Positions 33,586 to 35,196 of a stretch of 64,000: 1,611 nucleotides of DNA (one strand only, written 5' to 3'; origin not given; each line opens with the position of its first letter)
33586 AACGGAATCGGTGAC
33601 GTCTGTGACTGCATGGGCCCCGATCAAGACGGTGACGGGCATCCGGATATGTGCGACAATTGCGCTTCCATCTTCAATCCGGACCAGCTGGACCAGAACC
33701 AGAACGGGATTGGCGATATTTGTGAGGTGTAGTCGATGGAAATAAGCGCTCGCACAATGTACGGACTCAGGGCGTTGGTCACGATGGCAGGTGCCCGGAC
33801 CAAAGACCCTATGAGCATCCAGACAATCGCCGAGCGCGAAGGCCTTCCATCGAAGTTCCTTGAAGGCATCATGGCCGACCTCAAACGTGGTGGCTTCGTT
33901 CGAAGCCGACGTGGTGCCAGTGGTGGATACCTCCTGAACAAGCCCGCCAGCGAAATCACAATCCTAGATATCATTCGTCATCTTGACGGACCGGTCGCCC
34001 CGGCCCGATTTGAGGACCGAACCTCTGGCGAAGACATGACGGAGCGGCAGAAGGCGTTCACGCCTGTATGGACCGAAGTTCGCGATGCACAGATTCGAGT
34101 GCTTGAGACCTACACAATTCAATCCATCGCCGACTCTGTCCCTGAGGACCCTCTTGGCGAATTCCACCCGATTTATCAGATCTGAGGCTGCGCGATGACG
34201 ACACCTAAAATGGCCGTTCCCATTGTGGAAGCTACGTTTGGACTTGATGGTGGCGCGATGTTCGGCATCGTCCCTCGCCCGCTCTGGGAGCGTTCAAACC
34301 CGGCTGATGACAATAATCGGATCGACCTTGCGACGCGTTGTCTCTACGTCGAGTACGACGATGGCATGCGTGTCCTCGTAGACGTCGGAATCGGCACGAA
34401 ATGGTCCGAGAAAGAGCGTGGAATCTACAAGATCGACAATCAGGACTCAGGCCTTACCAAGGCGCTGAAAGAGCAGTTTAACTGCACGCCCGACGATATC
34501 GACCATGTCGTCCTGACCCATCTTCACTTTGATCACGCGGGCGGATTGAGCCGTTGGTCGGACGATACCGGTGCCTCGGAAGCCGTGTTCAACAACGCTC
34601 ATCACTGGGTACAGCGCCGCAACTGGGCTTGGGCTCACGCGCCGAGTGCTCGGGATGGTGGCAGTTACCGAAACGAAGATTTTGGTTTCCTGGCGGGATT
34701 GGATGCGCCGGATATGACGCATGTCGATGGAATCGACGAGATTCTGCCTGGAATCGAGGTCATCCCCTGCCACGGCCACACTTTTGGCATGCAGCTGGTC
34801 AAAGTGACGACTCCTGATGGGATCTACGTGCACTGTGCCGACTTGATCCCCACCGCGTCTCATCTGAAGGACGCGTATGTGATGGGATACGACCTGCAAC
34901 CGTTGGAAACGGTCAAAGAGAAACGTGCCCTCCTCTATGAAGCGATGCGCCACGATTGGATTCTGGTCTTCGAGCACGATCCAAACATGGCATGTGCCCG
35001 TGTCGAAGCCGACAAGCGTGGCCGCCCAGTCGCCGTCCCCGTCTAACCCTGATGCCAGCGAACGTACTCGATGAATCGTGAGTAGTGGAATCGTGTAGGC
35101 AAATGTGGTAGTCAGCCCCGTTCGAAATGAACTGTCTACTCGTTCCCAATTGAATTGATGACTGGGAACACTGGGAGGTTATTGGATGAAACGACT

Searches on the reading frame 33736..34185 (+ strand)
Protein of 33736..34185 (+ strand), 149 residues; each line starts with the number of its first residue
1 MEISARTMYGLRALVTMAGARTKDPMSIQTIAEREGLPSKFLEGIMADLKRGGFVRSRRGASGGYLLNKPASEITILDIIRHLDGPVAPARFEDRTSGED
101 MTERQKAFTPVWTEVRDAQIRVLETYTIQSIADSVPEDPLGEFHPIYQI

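Call 42: search_solved_structures(query=window:33736-34185:+, max_evalue=0.00001, show_alignments=4)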
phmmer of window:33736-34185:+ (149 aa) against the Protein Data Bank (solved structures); distinct sequences matched with E-value up to 0.00001: 11.
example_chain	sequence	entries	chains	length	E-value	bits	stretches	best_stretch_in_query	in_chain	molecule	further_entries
4cic_A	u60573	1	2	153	8.2e-21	77.8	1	2-140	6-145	TRANSCRIPTIONAL REGULATOR, BADM/RRF2 FAMILY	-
2y75_A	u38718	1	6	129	2.1e-18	70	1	2-133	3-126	HTH-TYPE TRANSCRIPTIONAL REGULATOR CYMR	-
3t8r_A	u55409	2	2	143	2.9e-18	69.6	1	1-136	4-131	Staphylococcus aureus CymR | Staphylococcus aureus CymR (oxidized form)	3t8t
3lwf_A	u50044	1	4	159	4.2e-16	62.6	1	1-133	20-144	Putative transcriptional regulator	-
4hf0_A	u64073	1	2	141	2.3e-12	50.5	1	2-130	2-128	HTH-type transcriptional regulator IscR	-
4hf1_A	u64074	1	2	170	3.1e-12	50.1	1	2-131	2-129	HTH-type transcriptional regulator IscR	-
4chu_A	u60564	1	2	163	5.6e-12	49.2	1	4-131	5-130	HTH-TYPE TRANSCRIPTIONAL REGULATOR ISCR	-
4hf2_A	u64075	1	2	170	2.2e-11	47.3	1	2-131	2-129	HTH-type transcriptional regulator IscR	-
6hsd_A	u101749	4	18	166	4.8e-11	46.2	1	3-90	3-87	Rrf2 family transcriptional regulator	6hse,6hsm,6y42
6y45_A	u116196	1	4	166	6.5e-11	45.8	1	3-90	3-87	Rrf2 family transcriptional regulator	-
7zpn_A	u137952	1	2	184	2.5e-08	37.4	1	2-119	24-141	HTH-type transcriptional regulator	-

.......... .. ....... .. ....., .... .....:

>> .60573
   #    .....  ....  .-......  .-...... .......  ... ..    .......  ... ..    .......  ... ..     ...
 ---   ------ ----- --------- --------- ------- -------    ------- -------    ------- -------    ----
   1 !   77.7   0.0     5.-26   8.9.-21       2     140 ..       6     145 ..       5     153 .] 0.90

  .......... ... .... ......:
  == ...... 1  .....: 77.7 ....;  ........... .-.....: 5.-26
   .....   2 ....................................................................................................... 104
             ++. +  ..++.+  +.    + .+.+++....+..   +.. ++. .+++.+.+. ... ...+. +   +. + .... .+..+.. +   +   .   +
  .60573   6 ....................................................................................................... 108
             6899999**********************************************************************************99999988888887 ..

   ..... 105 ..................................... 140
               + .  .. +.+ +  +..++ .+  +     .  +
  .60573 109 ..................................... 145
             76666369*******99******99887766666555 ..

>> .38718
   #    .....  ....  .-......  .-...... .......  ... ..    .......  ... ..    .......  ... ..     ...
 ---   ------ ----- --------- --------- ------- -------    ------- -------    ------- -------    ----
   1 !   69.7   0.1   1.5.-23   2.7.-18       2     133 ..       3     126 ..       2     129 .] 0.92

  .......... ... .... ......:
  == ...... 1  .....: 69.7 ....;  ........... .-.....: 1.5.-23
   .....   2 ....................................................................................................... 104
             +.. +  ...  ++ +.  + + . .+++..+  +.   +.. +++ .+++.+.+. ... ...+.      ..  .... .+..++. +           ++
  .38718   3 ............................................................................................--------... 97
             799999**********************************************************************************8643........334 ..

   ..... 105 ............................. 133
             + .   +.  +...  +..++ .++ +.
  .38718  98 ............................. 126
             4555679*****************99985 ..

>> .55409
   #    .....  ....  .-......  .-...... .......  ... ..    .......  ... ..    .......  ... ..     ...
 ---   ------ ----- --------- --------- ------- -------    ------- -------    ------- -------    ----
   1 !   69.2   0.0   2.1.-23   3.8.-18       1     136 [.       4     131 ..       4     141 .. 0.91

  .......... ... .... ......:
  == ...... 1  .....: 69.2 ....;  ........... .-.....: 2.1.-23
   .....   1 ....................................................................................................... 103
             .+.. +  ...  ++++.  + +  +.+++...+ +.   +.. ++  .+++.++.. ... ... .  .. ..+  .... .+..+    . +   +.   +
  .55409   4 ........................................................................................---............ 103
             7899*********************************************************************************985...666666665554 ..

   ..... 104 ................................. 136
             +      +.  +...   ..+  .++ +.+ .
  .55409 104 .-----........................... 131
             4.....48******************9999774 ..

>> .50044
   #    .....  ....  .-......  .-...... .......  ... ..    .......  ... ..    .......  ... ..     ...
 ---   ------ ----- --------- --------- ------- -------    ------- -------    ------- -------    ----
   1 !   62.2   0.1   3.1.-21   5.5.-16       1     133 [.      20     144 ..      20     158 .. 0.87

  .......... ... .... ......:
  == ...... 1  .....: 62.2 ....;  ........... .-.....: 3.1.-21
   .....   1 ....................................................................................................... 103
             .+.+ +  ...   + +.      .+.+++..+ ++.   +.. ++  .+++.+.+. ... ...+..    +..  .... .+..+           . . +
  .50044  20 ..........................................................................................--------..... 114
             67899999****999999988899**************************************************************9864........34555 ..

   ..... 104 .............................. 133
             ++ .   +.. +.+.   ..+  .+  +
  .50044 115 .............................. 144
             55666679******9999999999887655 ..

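Call 43: search_protein_families(library=ncbifam, proteins=[window:33736-34185:+], max_evalue=0.001)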
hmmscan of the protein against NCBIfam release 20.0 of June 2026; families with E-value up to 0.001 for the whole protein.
window:33736-34185:+ (149 aa): 7 families
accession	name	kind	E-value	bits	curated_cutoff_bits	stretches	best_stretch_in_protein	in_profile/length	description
TIGR00738.1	rrf2_super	superfamily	6.7e-32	110.2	73.3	1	1-132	1-131/132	Rrf2 family transcriptional regulator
NF047409.1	Cys_reg_CymR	equivalog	6e-29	101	195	1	1-135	1-127/139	cysteine metabolism transcriptional regulator CymR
TIGR02010.1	IscR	equivalog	6.4e-16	58.4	207.55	1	1-132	1-130/135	Fe-S cluster assembly transcriptional regulator IscR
TIGR02944.1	suf_reg_Xantho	equivalog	2.9e-13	50.4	110.65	1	2-90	3-90/130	SUF system Fe-S cluster assembly regulator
NF008110.0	PRK10857.1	equivalog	3.3e-13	49.7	275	1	1-128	1-126/164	Fe-S cluster assembly transcriptional regulator IscR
NF008240.0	PRK11014.1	equivalog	4.5e-12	46.2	182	1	1-84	1-84/141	nitric oxide-sensing transcriptional repressor NsrR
NF008886.0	PRK11920.1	equivalog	1.6e-11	44.1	193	1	1-133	1-132/153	iron-responsive transcriptional regulator RirA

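Call 77: find_homologous_proteins(query=window:33736-34185:+, max_evalue=1e-8)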
Query window:33736-34185:+ (149 aa): 139 proteins with E <= 1e-8 among 181 candidates; the best 120 are listed.
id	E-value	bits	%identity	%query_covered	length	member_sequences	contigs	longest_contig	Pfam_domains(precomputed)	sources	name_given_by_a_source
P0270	1.2e-91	322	100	100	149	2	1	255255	PF02082.27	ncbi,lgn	-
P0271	8.2e-79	280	86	100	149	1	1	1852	PF02082.27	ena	-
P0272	5.1e-74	265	80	100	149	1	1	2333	PF02082.27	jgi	-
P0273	5.0e-73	262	80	100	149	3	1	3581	PF02082.27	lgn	-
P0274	7.5e-72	258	80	100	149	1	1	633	PF02082.27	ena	-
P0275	1.5e-70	254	79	100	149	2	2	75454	PF02082.27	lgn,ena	-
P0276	1.7e-70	254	78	100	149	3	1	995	PF02082.27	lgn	-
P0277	3.3e-70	253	80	100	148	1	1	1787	PF02082.27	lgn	-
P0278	3.5e-70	252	77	100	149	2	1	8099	PF02082.27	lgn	-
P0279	1.3e-69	251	77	100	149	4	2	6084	PF02082.27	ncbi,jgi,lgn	jgi:Rrf2 family protein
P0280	4.2e-69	249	79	100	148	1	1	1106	PF02082.27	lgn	-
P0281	4.7e-69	249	76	100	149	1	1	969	PF02082.27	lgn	-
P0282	6.1e-69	248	75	100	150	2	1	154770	PF02082.27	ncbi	ncbi:MAG: Rrf2 family transcriptional regulator [bacterium]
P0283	7.4e-69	248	77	100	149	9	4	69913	PF02082.27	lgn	-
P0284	2.1e-68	247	75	100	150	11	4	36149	PF02082.27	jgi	jgi:Rrf2 family cysteine metabolism transcriptional repressor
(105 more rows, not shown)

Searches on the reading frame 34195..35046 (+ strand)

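Call 72: search_protein_families(library=ncbifam, proteins=[window:34195-35046:+], max_evalue=0.00001)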
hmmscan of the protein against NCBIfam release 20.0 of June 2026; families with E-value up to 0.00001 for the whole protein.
window:34195-35046:+ (283 aa): 6 families
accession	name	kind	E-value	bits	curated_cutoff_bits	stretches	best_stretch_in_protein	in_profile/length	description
NF047919.1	lactonase_YtnP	equivalog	1.7e-55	188.2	425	1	16-273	16-265/274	YtnP family quorum-quenching lactonase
NF047979.1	lactonase_AidB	equivalog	3e-19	69.4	360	1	39-261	43-252/271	AidB family quorum-quenching N-acyl homoserine lactonase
NF045700.1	AHLLactAttM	equivalog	2.7e-13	50.1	390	1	69-265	62-249/257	AttM family quorum-quenching N-acyl homoserine lactonase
NF047925.1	pyridox_lacton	equivalog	7e-12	45.7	325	1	43-264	31-255/268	4-pyridoxolactonase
NF045699.1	AHLLactAiiA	equivalog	1.3e-09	37.6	375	1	86-209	81-183/251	quorum-quenching N-acyl homoserine lactonase AiiA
NF047976.1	lactonase_AhlS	equivalog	9.2e-09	34.8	475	1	64-222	66-219/276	AhlS family quorum-quenching N-acyl homoserine lactonase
